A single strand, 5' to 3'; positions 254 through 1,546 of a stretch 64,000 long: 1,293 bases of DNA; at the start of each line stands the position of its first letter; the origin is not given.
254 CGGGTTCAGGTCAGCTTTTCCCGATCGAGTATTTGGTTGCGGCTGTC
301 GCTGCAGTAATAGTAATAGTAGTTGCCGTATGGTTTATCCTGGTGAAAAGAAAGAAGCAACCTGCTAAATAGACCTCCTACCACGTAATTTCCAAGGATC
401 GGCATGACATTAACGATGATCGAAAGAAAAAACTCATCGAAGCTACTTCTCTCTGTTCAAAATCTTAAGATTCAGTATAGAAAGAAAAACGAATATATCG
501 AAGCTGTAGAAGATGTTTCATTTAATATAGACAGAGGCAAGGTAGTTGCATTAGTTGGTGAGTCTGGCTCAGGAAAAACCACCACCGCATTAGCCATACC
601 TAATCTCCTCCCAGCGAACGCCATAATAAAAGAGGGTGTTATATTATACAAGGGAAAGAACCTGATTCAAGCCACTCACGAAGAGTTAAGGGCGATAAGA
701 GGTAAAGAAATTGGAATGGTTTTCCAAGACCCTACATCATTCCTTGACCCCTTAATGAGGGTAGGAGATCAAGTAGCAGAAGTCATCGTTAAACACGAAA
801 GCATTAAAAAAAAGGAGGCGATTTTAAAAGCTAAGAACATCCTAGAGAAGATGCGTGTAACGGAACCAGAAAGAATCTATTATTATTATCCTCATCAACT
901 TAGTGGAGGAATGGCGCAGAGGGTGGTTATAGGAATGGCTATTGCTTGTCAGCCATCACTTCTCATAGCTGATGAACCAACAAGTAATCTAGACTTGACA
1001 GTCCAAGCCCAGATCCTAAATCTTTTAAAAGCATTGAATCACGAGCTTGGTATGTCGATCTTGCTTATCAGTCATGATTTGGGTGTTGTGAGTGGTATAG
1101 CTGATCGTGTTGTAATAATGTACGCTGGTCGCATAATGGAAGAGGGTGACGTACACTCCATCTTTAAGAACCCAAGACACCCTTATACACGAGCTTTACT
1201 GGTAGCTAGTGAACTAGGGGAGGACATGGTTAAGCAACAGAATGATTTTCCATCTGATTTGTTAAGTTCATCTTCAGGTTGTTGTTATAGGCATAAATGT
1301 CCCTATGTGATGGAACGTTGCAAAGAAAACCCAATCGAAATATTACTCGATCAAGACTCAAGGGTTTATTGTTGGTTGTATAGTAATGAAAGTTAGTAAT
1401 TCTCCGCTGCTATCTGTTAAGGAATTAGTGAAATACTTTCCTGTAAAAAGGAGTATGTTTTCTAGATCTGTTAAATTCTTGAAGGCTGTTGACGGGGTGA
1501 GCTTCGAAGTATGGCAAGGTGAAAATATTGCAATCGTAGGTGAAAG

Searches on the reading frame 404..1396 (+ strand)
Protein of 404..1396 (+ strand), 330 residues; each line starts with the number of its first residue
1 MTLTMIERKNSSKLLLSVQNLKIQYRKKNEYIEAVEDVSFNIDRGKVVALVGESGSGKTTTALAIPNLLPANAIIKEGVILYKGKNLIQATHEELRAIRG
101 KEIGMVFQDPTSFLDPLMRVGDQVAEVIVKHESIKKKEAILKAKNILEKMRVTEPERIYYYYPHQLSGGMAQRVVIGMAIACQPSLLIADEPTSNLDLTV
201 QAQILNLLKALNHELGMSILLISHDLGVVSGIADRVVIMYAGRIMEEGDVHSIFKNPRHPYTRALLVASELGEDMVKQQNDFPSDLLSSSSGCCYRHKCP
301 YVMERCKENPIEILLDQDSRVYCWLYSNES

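Call 87: search_protein_families(library=pfam, proteins=[window:404-1396:+], max_evalue=0.00001)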
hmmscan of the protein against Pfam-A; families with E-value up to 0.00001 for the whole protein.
window:404-1396:+ (330 aa): 2 families
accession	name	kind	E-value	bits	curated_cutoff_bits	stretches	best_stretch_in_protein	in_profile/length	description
PF00005.33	ABC_tran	-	2.1e-28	100.1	25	1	36-194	2-137/137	ABC transporter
PF08352.17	oligo_HPY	-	7.5e-11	42.7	27.1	1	245-306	1-65/65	Oligopeptide/dipeptide transporter, C-terminal region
